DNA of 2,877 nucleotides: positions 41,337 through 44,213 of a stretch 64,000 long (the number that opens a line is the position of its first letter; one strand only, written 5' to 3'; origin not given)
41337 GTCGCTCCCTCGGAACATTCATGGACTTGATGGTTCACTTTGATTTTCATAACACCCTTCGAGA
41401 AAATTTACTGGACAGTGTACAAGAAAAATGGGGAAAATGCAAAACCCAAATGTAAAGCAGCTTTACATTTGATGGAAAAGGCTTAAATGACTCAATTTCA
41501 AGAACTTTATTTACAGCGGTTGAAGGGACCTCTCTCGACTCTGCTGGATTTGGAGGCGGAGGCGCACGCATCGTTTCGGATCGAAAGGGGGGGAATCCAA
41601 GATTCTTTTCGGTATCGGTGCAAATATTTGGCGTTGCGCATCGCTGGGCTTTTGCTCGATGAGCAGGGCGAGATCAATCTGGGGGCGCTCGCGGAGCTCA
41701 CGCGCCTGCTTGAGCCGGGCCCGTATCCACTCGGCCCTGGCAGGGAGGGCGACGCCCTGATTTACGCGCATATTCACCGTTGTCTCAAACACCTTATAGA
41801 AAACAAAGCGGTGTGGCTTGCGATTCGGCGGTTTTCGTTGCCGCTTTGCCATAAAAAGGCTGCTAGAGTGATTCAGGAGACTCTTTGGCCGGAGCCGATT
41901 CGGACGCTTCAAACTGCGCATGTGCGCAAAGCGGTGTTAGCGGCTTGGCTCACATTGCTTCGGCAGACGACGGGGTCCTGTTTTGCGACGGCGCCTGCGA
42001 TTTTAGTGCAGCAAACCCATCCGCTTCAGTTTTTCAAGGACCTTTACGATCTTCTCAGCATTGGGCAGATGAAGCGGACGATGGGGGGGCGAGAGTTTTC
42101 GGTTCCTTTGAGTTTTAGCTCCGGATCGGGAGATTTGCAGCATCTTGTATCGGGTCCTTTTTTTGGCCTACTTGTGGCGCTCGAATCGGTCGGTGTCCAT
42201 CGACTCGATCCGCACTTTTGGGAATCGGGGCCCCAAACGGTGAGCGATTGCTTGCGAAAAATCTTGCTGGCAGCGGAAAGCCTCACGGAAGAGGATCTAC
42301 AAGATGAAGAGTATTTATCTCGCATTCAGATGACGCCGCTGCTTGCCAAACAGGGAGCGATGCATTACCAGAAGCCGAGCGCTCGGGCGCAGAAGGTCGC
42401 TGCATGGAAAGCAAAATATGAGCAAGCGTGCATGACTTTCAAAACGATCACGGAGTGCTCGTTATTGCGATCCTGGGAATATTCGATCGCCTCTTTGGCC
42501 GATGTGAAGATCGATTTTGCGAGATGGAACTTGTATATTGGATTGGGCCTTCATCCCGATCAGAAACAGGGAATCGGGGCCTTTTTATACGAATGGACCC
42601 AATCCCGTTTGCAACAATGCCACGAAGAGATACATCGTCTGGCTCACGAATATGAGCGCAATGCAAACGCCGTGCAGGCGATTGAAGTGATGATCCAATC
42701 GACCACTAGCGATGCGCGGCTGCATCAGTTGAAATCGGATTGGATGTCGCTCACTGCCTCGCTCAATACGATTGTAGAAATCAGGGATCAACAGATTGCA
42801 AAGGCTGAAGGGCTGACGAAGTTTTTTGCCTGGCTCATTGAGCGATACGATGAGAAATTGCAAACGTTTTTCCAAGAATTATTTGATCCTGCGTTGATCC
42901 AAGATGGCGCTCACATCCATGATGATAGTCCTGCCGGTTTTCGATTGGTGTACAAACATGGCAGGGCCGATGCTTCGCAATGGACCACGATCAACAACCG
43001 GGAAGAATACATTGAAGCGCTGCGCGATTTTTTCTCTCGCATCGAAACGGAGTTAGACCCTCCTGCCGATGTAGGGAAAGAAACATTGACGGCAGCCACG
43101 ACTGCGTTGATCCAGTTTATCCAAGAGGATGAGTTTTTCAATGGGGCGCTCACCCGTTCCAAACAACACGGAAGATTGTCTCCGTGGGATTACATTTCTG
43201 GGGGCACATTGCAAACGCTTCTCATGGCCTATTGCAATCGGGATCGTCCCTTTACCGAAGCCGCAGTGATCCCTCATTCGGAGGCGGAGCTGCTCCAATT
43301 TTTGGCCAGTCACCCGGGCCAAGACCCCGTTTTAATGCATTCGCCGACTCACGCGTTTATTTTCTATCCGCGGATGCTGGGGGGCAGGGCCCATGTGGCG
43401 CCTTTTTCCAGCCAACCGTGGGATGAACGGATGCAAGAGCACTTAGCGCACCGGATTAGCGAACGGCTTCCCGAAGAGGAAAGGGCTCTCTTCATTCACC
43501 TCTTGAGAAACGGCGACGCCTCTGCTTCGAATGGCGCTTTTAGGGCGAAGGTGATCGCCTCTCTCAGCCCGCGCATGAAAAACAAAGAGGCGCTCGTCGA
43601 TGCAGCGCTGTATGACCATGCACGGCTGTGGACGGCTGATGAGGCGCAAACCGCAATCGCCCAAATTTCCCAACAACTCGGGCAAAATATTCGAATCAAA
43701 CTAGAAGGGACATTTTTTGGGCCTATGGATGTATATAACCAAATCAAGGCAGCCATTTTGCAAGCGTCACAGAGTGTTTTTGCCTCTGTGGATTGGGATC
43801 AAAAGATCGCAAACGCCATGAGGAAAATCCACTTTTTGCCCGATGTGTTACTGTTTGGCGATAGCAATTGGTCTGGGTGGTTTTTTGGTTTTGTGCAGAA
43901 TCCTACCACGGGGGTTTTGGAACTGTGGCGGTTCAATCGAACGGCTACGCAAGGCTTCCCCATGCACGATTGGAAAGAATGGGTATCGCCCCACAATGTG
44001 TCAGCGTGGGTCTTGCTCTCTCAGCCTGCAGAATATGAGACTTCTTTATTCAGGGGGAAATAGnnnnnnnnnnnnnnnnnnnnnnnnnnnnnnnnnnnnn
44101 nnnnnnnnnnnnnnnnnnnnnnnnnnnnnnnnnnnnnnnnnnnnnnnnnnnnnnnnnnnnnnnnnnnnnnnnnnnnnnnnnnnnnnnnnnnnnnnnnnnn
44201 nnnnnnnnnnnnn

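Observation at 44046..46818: Hybrid kinase with a His-less pseudo-HPt next to a divergent stand-alone HPt, with a REC-only regulator at the far end of the pel operon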

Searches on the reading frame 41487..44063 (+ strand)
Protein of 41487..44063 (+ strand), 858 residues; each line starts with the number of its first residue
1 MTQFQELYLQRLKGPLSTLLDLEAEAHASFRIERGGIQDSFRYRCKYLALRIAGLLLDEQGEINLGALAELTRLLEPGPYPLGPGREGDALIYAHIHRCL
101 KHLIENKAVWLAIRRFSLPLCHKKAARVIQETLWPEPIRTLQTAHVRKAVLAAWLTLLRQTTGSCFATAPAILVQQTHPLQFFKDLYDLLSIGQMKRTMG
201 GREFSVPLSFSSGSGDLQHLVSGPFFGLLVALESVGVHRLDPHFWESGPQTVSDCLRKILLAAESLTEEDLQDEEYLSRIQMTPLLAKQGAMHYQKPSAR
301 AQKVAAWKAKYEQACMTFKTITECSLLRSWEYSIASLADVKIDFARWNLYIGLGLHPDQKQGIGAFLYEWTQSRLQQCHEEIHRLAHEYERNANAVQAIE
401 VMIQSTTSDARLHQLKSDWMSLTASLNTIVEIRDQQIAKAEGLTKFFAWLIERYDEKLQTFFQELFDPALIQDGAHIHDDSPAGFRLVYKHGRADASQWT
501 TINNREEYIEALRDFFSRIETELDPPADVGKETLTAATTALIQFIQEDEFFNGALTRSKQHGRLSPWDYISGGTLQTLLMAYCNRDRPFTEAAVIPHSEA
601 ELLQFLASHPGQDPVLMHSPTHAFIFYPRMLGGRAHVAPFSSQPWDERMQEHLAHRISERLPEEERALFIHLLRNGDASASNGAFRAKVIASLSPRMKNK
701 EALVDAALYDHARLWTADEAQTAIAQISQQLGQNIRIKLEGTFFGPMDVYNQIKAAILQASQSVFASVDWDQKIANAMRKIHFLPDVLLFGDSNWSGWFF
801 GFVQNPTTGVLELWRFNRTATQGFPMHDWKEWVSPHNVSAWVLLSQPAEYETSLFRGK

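Call 9: search_protein_families(library=pfam, proteins=[window:41487-44063:+], max_evalue=0.1)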
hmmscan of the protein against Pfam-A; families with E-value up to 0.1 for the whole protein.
window:41487-44063:+ (858 aa): 0 families
